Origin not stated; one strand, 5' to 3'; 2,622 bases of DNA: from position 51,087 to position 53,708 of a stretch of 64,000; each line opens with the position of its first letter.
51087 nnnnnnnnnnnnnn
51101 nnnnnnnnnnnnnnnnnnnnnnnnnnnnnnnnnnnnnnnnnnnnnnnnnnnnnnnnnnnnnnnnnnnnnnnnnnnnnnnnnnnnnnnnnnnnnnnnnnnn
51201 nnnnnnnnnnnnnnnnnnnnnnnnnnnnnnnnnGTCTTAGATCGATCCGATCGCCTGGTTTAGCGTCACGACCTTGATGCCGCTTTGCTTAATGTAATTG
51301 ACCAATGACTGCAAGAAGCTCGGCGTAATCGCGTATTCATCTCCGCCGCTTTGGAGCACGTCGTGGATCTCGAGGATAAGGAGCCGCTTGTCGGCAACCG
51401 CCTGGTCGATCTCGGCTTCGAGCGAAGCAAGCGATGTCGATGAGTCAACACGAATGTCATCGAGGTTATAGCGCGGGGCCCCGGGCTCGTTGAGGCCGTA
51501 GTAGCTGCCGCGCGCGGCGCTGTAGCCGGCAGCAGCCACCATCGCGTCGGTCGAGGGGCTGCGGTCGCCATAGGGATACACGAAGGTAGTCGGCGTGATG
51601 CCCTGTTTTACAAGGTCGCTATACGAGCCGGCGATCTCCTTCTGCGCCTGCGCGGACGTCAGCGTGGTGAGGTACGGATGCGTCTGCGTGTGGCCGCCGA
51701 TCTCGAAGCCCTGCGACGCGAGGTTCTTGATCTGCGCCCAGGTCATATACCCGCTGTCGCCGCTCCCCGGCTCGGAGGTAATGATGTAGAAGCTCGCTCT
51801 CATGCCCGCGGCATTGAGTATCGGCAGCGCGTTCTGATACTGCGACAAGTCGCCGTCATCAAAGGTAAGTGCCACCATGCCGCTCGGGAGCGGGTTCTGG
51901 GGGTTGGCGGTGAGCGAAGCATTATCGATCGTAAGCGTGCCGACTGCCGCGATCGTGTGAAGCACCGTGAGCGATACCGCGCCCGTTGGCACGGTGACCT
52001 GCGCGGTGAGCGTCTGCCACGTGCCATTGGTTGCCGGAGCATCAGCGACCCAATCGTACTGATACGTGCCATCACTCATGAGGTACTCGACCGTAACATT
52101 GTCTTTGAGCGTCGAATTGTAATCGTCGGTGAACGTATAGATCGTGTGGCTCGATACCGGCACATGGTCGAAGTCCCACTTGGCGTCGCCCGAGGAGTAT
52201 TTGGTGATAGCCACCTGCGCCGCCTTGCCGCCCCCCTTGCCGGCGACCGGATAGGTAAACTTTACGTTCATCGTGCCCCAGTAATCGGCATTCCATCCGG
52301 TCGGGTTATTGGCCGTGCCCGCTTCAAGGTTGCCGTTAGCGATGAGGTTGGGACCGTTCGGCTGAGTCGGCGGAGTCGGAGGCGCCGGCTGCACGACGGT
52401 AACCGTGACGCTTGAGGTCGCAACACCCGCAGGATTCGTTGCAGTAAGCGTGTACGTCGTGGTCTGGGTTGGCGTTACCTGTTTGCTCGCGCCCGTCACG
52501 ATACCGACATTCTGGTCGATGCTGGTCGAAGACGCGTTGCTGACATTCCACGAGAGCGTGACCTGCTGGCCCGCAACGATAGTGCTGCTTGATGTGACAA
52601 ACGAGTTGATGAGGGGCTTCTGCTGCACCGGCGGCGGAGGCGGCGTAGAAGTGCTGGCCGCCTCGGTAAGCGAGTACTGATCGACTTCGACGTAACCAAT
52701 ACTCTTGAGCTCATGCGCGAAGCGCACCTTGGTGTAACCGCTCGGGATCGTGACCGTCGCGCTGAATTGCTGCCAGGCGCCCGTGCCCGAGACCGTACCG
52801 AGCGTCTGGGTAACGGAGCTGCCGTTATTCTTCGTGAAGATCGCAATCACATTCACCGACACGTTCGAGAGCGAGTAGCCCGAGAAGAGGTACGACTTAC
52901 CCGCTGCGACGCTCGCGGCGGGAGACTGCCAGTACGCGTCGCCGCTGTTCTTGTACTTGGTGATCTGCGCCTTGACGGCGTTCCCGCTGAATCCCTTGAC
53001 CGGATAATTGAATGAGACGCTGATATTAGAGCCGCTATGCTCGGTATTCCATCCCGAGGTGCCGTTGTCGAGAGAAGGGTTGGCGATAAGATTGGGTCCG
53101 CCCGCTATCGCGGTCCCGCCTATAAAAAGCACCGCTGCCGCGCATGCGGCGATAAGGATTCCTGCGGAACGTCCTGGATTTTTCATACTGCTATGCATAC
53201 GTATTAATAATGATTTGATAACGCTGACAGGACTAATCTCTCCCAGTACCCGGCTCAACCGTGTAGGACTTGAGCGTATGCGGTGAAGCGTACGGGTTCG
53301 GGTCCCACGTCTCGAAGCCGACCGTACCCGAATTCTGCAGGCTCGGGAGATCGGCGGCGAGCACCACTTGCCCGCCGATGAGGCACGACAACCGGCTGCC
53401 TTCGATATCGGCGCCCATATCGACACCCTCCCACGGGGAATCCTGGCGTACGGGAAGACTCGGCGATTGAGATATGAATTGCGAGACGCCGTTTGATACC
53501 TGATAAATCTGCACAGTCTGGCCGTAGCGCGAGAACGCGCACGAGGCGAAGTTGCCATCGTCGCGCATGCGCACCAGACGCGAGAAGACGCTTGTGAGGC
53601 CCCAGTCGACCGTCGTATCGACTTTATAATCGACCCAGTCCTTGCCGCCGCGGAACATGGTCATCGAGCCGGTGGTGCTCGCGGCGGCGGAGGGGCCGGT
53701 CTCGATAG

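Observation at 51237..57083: Exopolysaccharide locus: fused NodB-deacetylase/PG-binding/GT2 processive synthase, membrane accessory protein and secreted CBM+NodB deacetylase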

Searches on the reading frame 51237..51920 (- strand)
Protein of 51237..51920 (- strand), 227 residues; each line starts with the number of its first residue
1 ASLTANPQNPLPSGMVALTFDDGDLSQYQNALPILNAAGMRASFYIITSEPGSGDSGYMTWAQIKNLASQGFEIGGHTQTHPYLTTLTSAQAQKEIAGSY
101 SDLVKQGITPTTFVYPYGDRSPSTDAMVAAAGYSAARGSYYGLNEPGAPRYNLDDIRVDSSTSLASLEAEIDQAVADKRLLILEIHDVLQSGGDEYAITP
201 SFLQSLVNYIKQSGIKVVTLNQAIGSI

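Call 32: search_solved_structures(query=window:51237-51920:-, max_evalue=0.001, show_alignments=2)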
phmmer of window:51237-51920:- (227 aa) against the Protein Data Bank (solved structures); distinct sequences matched with E-value up to 0.001: 20.
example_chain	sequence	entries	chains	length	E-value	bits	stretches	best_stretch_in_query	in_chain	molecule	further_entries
4wcj_A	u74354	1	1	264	1.7e-14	57.3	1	11-148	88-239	Polysaccharide deacetylase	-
8hfa_A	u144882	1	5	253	1.5e-12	50.9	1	15-136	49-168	NodB homology domain-containing protein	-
2cc0_A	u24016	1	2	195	1.9e-08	37.5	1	13-130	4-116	ACETYL-XYLAN ESTERASE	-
2iw0_A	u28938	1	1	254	2.8e-08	36.9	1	13-118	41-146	CHITIN DEACETYLASE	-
6dq3_A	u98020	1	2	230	4.1e-08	36.4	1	8-157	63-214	Polysaccharide deacetylase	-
7bly_A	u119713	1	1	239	7.5e-08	35.5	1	14-139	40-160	Aspergillus niger contig An12c0130, genomic contig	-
5bu6_A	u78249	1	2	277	1.2e-07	34.8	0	9-94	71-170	BpsB (PgaB), Poly-beta-1,6-N-acetyl-D-glucosamine N-deacetylase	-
7ax7_A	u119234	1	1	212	2.3e-06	30.7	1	15-106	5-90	Endo-1,4-beta-xylanase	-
2c1g_A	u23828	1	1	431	5e-06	29.6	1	15-118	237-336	PEPTIDOGLYCAN GLCNAC DEACETYLASE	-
6h8l_A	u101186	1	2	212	8.1e-06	28.9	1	15-119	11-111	Peptidoglycan-N-acetylmuramic acid deacetylase PdaC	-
2c71_A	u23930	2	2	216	9.1e-06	28.7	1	14-123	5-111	GLYCOSIDE HYDROLASE, FAMILY 11:CLOSTRIDIUM CELLULOSOME ENZYME, DOCKERIN TYPE I:POLYSACCHAR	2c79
7y51_A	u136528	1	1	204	1.1e-05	28.5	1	8-122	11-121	Predicted xylanase/chitin deacetylase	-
2c1i_A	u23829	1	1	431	2.5e-05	27.3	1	15-118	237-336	PEPTIDOGLYCAN GLCNAC DEACETYLASE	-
7fbw_A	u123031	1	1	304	3.2e-05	26.9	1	8-122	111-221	Predicted xylanase/chitin deacetylase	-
6h8n_A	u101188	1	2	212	5.5e-05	26.2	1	15-119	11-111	Peptidoglycan-N-acetylmuramic acid deacetylase PdaC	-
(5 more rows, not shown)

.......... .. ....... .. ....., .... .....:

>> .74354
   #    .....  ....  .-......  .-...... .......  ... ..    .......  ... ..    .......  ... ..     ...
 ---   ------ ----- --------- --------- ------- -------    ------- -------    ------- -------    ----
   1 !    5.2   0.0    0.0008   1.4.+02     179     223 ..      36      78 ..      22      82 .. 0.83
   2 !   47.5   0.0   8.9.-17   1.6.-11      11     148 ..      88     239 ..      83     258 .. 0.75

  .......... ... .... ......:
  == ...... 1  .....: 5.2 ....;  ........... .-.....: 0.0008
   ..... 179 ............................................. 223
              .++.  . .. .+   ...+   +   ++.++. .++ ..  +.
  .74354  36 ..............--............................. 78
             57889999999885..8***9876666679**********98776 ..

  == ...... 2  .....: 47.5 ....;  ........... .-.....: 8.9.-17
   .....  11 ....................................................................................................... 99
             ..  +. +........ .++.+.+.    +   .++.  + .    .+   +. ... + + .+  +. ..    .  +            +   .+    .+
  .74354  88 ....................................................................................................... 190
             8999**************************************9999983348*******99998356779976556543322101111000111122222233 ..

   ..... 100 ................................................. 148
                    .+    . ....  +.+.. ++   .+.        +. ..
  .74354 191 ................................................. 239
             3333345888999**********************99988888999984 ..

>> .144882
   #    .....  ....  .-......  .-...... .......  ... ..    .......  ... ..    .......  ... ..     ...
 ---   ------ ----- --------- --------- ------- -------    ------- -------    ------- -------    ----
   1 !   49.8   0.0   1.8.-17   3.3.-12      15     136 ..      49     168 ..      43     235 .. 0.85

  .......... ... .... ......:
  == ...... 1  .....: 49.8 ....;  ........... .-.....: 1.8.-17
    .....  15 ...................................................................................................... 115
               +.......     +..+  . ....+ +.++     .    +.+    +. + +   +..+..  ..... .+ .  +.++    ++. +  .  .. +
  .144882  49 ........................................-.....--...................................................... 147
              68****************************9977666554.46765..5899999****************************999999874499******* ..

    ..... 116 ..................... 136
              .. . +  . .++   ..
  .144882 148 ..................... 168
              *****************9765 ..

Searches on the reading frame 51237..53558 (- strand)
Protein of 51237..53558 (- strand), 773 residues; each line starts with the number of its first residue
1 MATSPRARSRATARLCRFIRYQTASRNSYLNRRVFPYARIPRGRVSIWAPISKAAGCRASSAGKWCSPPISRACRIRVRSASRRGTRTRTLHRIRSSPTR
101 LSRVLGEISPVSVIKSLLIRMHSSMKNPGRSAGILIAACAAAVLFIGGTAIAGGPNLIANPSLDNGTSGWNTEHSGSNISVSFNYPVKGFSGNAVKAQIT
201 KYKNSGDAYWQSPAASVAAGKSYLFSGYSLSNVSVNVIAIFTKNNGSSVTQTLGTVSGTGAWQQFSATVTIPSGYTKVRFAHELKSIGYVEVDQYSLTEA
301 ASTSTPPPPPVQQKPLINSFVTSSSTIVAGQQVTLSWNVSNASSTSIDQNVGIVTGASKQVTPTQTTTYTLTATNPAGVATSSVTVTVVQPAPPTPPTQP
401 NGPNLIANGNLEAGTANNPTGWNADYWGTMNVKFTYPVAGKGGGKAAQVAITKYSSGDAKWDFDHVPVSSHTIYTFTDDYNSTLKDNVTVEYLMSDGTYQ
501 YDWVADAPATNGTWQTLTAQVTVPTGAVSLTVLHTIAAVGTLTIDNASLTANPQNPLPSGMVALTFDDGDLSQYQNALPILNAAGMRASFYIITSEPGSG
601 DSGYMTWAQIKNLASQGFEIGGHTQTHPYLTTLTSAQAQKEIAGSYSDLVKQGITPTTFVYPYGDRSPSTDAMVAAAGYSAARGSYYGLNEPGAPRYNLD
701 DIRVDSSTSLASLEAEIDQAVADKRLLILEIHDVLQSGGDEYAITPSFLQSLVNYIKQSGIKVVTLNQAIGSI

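Call 6: search_protein_families(library=pfam, proteins=[window:51237-53558:-], max_evalue=0.01)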
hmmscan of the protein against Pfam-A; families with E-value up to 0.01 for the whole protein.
window:51237-53558:- (773 aa): 3 families
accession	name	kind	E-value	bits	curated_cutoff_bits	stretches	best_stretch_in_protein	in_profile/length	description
PF01522.26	Polysacc_deac_1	-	9.5e-25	87.4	23.1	1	556-681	3-123/124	Polysaccharide deacetylase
PF02018.23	CBM_4_9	-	4.1e-07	30.9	25.9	1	156-284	2-131/136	Carbohydrate binding domain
PF10096.14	DUF2334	-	0.0053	16.8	26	0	606-670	55-132/203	Uncharacterized protein conserved in bacteria (DUF2334)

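Call 7: search_protein_families(library=ncbifam, proteins=[window:51237-53558:-], max_evalue=0.01)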
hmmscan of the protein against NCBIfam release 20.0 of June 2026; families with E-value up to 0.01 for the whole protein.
window:51237-53558:- (773 aa): 11 families
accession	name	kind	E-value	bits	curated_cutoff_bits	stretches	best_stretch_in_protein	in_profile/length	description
NF050820.1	PolSacchBiosHfsH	equivalog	2.7e-22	79.7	400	1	557-769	31-244/249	oligosaccharide deacetylase HfsH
TIGR03938.2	deacetyl_PgaB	equivalog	1.6e-11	43.2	321.9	1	551-625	55-143/621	poly-beta-1,6-N-acetyl-D-glucosamine N-deacetylase PgaB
TIGR02764.1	spore_ybaN_pdaB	equivalog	1.3e-08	34.9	237.4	1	561-680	7-122/191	polysaccharide deacetylase family sporulation protein PdaB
NF045820.1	PgAcgDacpgdA_Strep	equivalog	2.8e-08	33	800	1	542-651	250-354/463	peptidoglycan-N-acetylglucosamine deacetylase PgdA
NF045821.1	PgAcgDacpgdA1_Bac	equivalog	9.5e-06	24.7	400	1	559-664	87-188/282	peptidoglycan-N-acetylglucosamine deacetylase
NF011177.0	PRK14582.1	equivalog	5.3e-05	21.7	923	1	543-590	90-137/671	poly-beta-1,6-N-acetyl-D-glucosamine N-deacetylase PgaB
NF052434.1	Mep72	equivalog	8.6e-05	21.3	645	1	372-538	404-562/573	biofilm-associated metzincin protease Mep72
TIGR04243.1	nodulat_NodB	equivalog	0.00028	20.4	240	1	561-680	3-119/197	chitooligosaccharide deacetylase NodB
NF011176.0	PRK14581.1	equivalog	0.00031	19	1091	1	542-643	89-203/673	poly-beta-1,6-N-acetyl-D-glucosamine N-deacetylase PgaB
TIGR03933.1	PIA_icaB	equivalog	0.0007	19.2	248.35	1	557-626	69-142/245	intercellular adhesin biosynthesis polysaccharide N-deacetylase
TIGR02884.1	spore_pdaA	equivalog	0.0033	17.2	298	1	562-645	39-117/224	delta-lactam-biosynthetic de-N-acetylase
